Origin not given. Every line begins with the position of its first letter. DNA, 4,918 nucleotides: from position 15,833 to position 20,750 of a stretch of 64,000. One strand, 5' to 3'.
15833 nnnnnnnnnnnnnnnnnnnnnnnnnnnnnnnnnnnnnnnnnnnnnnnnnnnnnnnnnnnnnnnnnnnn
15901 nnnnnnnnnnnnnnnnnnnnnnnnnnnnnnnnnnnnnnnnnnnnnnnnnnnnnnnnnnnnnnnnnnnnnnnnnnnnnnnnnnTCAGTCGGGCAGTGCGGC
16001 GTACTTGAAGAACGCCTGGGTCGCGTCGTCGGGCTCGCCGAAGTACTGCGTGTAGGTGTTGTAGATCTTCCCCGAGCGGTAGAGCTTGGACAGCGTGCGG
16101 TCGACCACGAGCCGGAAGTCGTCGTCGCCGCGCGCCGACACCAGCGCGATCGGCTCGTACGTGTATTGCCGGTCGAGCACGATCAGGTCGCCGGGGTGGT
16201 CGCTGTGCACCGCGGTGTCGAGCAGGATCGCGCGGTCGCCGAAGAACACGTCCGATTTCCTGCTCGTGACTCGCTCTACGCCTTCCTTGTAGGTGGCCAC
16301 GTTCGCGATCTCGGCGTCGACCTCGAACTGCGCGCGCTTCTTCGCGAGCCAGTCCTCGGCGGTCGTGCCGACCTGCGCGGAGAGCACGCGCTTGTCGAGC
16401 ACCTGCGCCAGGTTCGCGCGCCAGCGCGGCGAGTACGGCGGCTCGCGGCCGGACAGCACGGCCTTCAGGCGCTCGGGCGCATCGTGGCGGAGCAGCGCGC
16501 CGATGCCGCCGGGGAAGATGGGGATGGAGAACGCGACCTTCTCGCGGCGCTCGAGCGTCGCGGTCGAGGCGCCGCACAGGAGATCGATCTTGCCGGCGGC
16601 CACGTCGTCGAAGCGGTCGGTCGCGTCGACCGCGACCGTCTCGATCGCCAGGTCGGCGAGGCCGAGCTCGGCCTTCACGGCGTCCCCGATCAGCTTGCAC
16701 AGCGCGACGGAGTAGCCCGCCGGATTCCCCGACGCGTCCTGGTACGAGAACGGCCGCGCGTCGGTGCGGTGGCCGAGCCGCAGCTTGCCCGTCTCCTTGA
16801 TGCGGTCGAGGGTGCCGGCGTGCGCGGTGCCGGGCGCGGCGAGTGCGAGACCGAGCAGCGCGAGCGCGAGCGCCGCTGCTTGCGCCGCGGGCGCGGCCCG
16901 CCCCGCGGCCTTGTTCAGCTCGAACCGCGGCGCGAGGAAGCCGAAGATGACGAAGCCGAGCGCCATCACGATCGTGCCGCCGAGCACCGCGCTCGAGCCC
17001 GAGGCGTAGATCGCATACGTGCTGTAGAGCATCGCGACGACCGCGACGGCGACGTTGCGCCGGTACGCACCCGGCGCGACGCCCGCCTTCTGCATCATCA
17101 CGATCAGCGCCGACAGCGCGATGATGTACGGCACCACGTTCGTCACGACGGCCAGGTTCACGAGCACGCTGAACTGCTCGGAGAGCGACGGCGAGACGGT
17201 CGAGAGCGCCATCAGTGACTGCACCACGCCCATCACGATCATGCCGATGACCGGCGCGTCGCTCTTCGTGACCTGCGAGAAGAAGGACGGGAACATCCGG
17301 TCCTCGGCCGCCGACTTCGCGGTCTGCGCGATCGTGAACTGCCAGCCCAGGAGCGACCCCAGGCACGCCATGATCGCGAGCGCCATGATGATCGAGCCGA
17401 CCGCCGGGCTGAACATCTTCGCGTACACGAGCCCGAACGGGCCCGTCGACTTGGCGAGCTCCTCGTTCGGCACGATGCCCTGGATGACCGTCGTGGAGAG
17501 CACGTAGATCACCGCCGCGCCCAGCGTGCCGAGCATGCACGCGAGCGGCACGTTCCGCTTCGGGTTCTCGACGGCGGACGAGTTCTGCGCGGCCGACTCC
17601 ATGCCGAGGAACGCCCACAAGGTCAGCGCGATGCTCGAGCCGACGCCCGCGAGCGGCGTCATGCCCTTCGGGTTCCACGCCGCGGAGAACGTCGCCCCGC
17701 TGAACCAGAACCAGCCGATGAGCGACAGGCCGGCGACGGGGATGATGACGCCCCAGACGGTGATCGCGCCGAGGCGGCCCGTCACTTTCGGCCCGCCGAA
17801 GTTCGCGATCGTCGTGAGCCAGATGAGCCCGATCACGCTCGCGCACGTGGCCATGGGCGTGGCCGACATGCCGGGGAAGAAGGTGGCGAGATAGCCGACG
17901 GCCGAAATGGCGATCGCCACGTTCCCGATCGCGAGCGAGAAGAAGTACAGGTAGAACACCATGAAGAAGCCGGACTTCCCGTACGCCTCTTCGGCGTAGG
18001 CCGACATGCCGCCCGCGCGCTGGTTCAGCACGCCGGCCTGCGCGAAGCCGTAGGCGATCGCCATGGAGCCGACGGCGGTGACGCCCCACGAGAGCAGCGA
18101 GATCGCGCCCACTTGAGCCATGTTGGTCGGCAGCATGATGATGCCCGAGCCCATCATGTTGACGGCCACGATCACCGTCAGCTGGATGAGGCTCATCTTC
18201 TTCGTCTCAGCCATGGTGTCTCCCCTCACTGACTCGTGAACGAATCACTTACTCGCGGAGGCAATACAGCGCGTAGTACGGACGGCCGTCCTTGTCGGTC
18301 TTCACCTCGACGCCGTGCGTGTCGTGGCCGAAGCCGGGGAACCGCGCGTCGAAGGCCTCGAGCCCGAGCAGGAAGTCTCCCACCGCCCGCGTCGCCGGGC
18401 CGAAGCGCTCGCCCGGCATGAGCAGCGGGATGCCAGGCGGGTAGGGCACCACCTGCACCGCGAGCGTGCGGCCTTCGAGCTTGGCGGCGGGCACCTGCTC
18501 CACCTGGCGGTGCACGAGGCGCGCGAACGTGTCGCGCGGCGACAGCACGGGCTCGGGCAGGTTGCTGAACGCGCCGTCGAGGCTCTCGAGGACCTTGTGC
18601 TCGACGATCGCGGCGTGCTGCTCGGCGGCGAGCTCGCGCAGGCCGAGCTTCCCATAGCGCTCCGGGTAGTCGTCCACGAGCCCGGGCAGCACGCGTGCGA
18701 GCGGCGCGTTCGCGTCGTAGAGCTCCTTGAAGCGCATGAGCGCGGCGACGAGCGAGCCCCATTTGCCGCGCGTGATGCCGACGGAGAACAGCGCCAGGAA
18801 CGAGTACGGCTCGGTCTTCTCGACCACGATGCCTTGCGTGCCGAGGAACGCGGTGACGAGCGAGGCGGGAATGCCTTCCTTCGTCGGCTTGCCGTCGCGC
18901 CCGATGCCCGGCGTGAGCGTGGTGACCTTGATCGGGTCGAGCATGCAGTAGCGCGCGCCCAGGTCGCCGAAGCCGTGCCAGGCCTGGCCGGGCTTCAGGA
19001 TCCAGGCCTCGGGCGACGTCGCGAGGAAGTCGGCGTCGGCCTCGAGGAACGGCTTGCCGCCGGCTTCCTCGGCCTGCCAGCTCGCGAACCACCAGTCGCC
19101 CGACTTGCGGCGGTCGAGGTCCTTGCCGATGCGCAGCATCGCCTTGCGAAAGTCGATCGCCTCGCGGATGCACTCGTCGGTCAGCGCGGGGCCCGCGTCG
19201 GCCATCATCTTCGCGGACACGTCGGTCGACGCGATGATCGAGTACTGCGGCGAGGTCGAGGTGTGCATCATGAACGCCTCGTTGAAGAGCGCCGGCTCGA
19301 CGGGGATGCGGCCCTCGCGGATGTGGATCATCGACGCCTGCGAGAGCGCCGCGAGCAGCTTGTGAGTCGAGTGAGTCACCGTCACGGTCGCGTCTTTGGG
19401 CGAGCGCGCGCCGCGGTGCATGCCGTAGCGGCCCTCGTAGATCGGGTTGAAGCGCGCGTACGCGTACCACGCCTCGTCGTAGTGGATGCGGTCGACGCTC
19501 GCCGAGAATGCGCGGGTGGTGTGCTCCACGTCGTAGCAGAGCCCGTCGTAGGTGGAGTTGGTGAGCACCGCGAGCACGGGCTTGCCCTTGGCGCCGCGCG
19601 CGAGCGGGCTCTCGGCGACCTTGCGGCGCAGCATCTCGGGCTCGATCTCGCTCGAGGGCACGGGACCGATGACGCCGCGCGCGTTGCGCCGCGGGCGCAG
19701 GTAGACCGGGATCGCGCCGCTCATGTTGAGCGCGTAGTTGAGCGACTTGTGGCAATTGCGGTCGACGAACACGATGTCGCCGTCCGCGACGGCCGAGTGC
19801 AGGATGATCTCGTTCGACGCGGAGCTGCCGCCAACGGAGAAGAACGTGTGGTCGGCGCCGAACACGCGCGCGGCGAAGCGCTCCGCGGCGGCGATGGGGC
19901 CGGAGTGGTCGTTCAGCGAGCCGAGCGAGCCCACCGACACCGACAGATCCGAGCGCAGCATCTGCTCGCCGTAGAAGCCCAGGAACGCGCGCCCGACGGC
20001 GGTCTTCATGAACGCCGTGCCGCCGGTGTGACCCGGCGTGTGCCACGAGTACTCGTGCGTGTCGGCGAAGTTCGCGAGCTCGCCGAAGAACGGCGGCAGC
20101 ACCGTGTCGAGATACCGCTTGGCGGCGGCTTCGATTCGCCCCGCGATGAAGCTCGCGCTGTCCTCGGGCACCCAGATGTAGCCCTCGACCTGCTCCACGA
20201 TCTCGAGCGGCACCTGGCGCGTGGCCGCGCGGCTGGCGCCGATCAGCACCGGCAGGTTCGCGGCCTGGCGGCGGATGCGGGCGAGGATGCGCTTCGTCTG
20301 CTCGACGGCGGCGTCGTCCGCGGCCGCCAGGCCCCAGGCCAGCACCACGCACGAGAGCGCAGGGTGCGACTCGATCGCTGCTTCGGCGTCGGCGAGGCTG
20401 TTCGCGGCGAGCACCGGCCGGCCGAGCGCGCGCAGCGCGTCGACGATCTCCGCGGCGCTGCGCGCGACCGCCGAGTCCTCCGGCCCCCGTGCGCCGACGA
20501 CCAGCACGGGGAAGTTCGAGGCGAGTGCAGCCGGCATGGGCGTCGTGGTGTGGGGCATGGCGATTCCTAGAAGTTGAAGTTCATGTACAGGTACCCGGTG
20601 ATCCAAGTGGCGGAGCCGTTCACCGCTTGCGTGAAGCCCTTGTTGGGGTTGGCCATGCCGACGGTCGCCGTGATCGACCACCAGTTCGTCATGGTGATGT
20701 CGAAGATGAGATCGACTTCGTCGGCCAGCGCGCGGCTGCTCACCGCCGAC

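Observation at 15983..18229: PotE-like APC antiporter translationally fused to a periplasmic solute-binding domain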

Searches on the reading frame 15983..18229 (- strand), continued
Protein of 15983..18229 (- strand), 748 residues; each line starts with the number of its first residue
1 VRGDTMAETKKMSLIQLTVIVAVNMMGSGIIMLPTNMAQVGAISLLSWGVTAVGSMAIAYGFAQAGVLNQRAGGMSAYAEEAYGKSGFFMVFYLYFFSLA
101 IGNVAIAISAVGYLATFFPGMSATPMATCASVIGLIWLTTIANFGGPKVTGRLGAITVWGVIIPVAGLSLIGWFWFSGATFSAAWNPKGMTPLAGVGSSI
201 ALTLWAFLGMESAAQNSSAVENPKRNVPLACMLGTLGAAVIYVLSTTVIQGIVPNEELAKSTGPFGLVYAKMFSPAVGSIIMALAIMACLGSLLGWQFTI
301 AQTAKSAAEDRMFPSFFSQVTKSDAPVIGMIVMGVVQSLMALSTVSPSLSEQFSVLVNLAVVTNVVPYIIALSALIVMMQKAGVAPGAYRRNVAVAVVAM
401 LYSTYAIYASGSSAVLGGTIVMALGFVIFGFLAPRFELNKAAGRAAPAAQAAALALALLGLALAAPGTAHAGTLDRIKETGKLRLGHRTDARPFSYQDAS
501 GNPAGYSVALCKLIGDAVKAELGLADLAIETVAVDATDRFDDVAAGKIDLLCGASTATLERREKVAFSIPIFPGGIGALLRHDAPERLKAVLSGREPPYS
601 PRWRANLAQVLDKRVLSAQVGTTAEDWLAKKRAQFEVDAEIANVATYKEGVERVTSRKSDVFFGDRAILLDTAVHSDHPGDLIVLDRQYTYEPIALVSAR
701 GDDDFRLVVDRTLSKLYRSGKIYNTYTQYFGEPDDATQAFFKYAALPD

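Call 29: find_related_loci(query=A1, collection=genome_contigs, flank=7000)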
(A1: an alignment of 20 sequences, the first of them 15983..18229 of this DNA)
Query A1 (748 aa) in genome_contigs; peptide patterns used: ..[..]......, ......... (x = any residue, [..] = any of these).
600 stretches matched a pattern (row limit reached: there are more); 592 encode a relative of the query (tblastn E <= 1e-3); the best 80 are kept; 80 distinct loci.
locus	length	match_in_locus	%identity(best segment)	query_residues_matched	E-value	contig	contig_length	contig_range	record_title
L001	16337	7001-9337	62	6-748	0e+0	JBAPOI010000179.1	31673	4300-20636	MAG: Candidatus Sulfotelmatobacter sp. isolate MFD00594_ilm_asm_bin29 k127_306284, whole genome shotgun sequence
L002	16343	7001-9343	63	3-748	0e+0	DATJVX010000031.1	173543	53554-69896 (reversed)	MAG TPA_asm: Casimicrobiaceae bacterium isolate SMAG_U15084 k141_4917395, whole genome shotgun sequence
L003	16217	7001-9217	65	2-748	0e+0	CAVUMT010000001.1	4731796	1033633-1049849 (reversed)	MAG: uncultured Acidobacteriota bacterium isolate MFD06229.bin.3.208 genome assembly, contig: contig_1512, whole genome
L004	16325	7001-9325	65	2-748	0e+0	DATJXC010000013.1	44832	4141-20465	MAG TPA_asm: Gemmatimonadales bacterium isolate SMAG_U15116 k141_1904375, whole genome shotgun sequence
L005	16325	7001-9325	63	8-748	0e+0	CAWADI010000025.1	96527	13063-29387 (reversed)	MAG: uncultured Alphaproteobacteria bacterium isolate MFD00962.bin.2.181 genome assembly, contig: contig_28985, whole ge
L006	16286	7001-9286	62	3-748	0e+0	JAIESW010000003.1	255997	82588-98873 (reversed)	MAG: Burkholderiales bacterium isolate co.spades.METABAT.2.5kb_110 c_000000445198, whole genome shotgun sequence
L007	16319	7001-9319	62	1-748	0e+0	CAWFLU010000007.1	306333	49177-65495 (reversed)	MAG: uncultured Alphaproteobacteria bacterium isolate MFD06298.bin.1.211 genome assembly, contig: contig_15697, whole ge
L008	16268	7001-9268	62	10-748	0e+0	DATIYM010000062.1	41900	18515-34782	MAG TPA_asm: Gemmatimonadales bacterium isolate SMAG_U15275 k141_615440, whole genome shotgun sequence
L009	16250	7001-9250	64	2-748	0e+0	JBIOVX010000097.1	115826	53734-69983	MAG: Thermoanaerobaculia bacterium isolate MAG097 k127_2457085, whole genome shotgun sequence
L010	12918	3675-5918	67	3-748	0e+0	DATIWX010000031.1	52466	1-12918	MAG TPA_asm: Burkholderiales bacterium isolate SMAG_U15234 k141_1092925, whole genome shotgun sequence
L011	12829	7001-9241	65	4-748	0e+0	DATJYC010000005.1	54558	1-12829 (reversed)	MAG TPA_asm: Burkholderiales bacterium isolate SMAG_U15142 k141_550653, whole genome shotgun sequence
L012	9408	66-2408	64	3-748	0e+0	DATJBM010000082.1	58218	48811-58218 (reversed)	MAG TPA_asm: Casimicrobiaceae bacterium isolate SMAG_U15354 k141_2742201, whole genome shotgun sequence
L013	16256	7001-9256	59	2-748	0e+0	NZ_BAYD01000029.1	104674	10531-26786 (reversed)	Paraburkholderia oxyphila NBRC 105797, whole genome shotgun sequence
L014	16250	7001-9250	60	2-748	0e+0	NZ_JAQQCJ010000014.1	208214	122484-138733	Paraburkholderia strydomiana strain RL17-347-BIE-B 14, whole genome shotgun sequence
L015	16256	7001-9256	60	7-748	0e+0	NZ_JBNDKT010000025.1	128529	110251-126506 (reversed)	Paraburkholderia sp. GAS448 Ga0573068_025, whole genome shotgun sequence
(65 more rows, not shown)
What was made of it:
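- Tried and rejected: I used the full-length alignment A1 instead (call 29). (4) The fused:split ratio in call 29 is biased for the same reason.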

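Call 54: predict_structure(alignment_id=A4)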
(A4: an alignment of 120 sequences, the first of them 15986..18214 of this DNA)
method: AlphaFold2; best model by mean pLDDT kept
length: 743 residues; sequences in the alignment: 120
mean_pLDDT: 85.0   pTM: 0.63
mean pLDDT of the five models: 85.0, 84.9, 83.9, 83.6, 82.4
residues with pLDDT >= 90: 359; 70-90: 273; 50-70: 94; < 50: 17
segments of 3 or more residues with pLDDT < 50: 1-3, 436-438, 458-465
pLDDT, mean of each block of 10 residues (from residue 1): 70 84 70 57 81 89 83 90 90 92 91 90 95 94 84 76 73 68 65 70 79 80 84 80 68 65 74 85 89 88 84 89 92 92 83 90 94 95 95 94 87 87 80 56 56 52 64 96 95 96 98 97 97 94 96 94 96 96 89 58 76 94 87 90 96 97 94 95 94 96 97 96 95 93 84
secondary structure, 60 per line:
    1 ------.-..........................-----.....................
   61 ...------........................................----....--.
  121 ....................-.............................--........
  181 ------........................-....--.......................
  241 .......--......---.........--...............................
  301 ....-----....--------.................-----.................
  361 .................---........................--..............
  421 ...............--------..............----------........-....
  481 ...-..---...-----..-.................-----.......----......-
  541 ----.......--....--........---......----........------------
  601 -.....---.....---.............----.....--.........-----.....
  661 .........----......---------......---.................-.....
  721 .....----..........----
elements in order (helices of 4 or more, strands of 3 or more residues): H9-34 H40-63 H70-109 H114-117 H120-140 H142-170 H173-180 H187-210 H218-247 H250-255 H259-267 H270-304 H310-313 H322-338 H344-377 H381-404 H407-435 H444-457 H468-475 E477-483 E490-492 H501-517 E523-529 H534-539 E545-551 H554-557 E560-567 E571-576 H581-588 H602-606 E610-614 H618-630 E635-639 H642-650 E656-660 H661-669 E677-679 E689-694 H698-714 H716-725 H730-739
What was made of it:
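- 16835..16879 (-): Hydrophobic h-region / putative TM13 (residues 446-460, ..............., 15 aa). AF2 predicts a helix of only 14 residues (444-457) with pLDDT 52-64 (call 54).
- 16817..16834 (-): c-region with a signal-peptidase-I-type motif (residues 461-466, P-G-T-A-H-A). Predicted cleavage between A466 and G467. The AF2 model is disordered at 458-465 (call 54).
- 16397..16483 (-): Subfamily-specific insert in the SBP (residues 578-606, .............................) with invariant W598-R599. Low pLDDT (call 54).
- AF2 does not fix the relative position of the two domains (pTM 0.63), and no PAE or coordinates were available (call 54).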

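Call 63: fold_search(model_id=the predicted structure, library=pdb)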
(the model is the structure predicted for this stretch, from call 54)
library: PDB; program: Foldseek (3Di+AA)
matches with E <= 10: 1741; with E <= 0.001: 1496
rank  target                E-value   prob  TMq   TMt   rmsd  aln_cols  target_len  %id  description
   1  5j4i_A                9.8e-23  1.00  0.50  0.82   4.7       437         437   35  Crystal Structure of the L-arginine/agmatine antiporter from E. coli at 2.2 Angstroem resolution (released 2016-08-31)
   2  5j4n_B                1.3e-22  1.00  0.51  0.82   5.0       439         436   35  Crystal structure of the L-arginine/agmatine antiporter AdiC in complex with agmatine at 2.6 Angstroem resolution (released 2016-08-31)
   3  3ob6_B                1.3e-20  1.00  0.50  0.81   5.0       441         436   35  Structure of AdiC(N101A) in the open-to-out Arg+ bound conformation (released 2011-03-16)
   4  3ob6_A                1.3e-20  1.00  0.50  0.81   4.8       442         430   35  Structure of AdiC(N101A) in the open-to-out Arg+ bound conformation (released 2011-03-16)
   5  3l1l                  7.3e-19  1.00  0.48  0.79   5.3       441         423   34  Structure of Arg-bound Escherichia coli AdiC (released 2010-02-02)
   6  2ia4_A                4.0e-17  1.00  0.33  0.85   2.5       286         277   23  Crystal structure of Novel amino acid binding protein from Shigella flexneri (released 2007-08-21)
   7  2vha_A                4.4e-17  1.00  0.33  0.85   2.5       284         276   23  DEBP (released 2008-07-08)
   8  3lrb_A                6.7e-17  1.00  0.48  0.82   4.7       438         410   34  Structure of E. coli AdiC (released 2010-02-23)
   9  2ia4_B                7.0e-17  1.00  0.33  0.84   3.6       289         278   24  Crystal structure of Novel amino acid binding protein from Shigella flexneri (released 2007-08-21)
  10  9fbu                  7.6e-17  1.00  0.31  0.46   2.8       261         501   24  X-ray structure of the iGluSnFR3 in complex with L-glutamate (released 2025-04-02)
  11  8ovo_A                1.1e-16  1.00  0.32  0.46   2.5       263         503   24  X-ray structure of the SF-iGluSnFR-S72A in complex with L-aspartate (released 2023-05-17)
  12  8ovp_A                1.4e-16  1.00  0.32  0.47   2.4       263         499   22  X-ray structure of the iAspSnFR in complex with L-aspartate (released 2023-05-17)
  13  3ncy_B                1.5e-16  1.00  0.47  0.79   5.2       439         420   32  X-ray crystal structure of an arginine agmatine antiporter (AdiC) in complex with a Fab fragment (released 2010-08-18)
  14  3ncy_A                1.5e-16  1.00  0.47  0.79   5.3       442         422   32  X-ray crystal structure of an arginine agmatine antiporter (AdiC) in complex with a Fab fragment (released 2010-08-18)
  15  8ovp_B                2.3e-16  1.00  0.32  0.47   2.5       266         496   22  X-ray structure of the iAspSnFR in complex with L-aspartate (released 2023-05-17)
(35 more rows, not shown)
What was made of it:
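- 16922..18214 (-): PotE-type APC (LeuT-fold) antiporter core, residues 1-431, 12 TM helices, ending in ...APRF. The AF2 model matches AdiC 5j4i with TM-score 0.82 (calls 54, 63).
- On PotE putrescine-ornithine antiporter (NCBIfam NF007938 / TIGR04299; TC 2.A.3.2): Foldseek matches AdiC with TM-score 0.82 (calls 54, 63).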

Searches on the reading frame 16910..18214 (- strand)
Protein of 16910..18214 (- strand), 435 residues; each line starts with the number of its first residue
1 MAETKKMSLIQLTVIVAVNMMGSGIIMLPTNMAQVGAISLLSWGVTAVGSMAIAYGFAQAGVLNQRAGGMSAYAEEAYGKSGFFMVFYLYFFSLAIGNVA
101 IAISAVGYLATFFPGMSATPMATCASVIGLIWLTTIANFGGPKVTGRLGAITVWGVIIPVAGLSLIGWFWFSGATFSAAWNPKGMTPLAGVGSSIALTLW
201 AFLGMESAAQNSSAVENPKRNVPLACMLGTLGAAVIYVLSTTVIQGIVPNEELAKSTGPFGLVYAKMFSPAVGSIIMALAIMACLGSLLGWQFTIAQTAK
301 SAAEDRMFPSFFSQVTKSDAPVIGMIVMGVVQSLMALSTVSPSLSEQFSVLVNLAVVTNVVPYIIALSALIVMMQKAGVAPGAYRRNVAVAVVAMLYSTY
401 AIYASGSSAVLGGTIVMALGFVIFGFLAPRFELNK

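Call 77: search_solved_structures(query=window:16910-18214:-, max_evalue=1e-10)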
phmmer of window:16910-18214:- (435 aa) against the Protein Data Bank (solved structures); distinct sequences matched with E-value up to 1e-10: 10.
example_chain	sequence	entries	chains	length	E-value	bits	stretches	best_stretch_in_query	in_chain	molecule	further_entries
3lrb_A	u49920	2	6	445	2.8e-87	297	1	2-418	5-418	Arginine/agmatine antiporter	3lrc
5j4i_A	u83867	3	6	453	3e-87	296.9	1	2-418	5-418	Arginine/agmatine antiporter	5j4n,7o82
3ncy_A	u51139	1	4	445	3.6e-86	293.3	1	2-419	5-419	AdiC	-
3ob6_A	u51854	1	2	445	5.2e-86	292.8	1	2-418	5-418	AdiC arginine:agmatine antiporter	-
3l1l_A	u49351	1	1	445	1.2e-85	291.7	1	2-418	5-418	Arginine/agmatine antiporter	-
9hjk_A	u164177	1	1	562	5.5e-13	52.3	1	4-360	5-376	Cationic amino acid transporter 4, vacuolar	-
9sqh_A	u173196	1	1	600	8.1e-13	51.8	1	4-360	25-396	Cationic amino acid transporter 4, vacuolar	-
4dji_A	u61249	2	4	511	4.7e-12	49.3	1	61-405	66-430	Probable glutamate/gamma-aminobutyrate antiporter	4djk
9h76_A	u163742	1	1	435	6e-12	48.9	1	9-373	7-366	Putative amino acid/polyamine transport protein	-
6f2g_A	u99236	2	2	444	6.4e-12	48.8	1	9-373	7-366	Putative amino acid/polyamine transport protein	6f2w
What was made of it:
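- Closest known: AdiC arginine/agmatine antiporter. Same: Closest solved structure to the membrane part: 35% identity, TM-score 0.82, LeuT fold (calls 63, 77).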

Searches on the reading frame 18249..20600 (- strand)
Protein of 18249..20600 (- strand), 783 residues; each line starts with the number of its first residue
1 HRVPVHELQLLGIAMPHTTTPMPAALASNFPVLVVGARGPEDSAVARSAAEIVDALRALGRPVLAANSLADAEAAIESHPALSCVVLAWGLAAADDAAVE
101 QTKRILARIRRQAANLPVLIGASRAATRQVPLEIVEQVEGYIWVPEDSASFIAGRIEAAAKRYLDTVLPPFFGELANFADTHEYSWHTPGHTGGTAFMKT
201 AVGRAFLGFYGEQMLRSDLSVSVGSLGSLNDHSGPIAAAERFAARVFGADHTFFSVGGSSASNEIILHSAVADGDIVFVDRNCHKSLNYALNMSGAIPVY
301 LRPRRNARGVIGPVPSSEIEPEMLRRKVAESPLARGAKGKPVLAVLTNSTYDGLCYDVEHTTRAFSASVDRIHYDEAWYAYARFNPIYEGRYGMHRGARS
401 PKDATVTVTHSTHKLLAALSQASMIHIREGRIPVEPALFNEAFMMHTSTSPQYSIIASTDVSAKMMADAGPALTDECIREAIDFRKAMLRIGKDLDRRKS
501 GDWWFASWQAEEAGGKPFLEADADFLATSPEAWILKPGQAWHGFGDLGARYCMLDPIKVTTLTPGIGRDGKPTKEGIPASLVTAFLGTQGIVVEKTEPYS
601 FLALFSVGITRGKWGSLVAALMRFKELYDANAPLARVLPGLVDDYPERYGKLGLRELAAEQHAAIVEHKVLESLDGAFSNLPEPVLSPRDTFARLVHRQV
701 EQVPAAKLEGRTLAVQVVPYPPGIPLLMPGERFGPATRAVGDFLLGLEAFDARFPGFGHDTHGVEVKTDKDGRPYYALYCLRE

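Call 3: search_protein_families(library=pfam, proteins=[window:18249-20600:-], max_evalue=0.01)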
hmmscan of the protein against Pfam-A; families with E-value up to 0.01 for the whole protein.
window:18249-20600:- (783 aa): 3 families
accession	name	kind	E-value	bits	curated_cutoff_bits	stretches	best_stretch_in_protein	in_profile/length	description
PF01276.26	OKR_DC_1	-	5.4e-144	480.4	27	1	169-612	1-416/417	Orn/Lys/Arg decarboxylase, major domain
PF03711.20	OKR_DC_1_C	-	3.5e-40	137.8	24.2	1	638-768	1-131/132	Orn/Lys/Arg decarboxylase, C-terminal domain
PF03709.21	OKR_DC_1_N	-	2.5e-22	79.7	29.3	1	48-163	5-111/111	Orn/Lys/Arg decarboxylase, N-terminal domain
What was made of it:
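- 18249..20558 (-): Upstream Orn/Lys/Arg-family PLP decarboxylase (DC1), same operon; start 8 nt after the porin stop. Pfam OKR_DC_1_N, OKR_DC_1 and OKR_DC_1_C (call 3).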

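Call 4: search_protein_families(library=ncbifam, proteins=[window:18249-20600:-], max_evalue=0.001)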
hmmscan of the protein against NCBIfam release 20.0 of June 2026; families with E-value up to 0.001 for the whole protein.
window:18249-20600:- (783 aa): 6 families
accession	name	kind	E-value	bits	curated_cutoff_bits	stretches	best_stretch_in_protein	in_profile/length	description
NF011603.0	PRK15029.1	equivalog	1.8e-234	780.5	1167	1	41-767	14-745/756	arginine decarboxylase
NF011928.0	PRK15399.1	subfamily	2.2e-181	604.7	968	1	50-769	20-701/713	lysine decarboxylase LdcC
NF011929.0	PRK15400.1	subfamily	1.3e-168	562.5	1056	1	51-773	21-703/714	lysine decarboxylase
NF010092.0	PRK13578.1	subfamily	3.7e-127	425.5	794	1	100-781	42-718/720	ornithine decarboxylase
TIGR04301.1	ODC_inducible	exception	2.6e-125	419.3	1310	1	100-779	42-716/719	ornithine decarboxylase SpeF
TIGR04318.1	lacto_ODC_hypo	hypoth_equivalog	6.2e-108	362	950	1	152-773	74-687/695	putative ornithine decarboxylase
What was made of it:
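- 18249..20558 (-): Below all NCBIfam equivalog cutoffs, so its substrate is unassigned (call 4).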
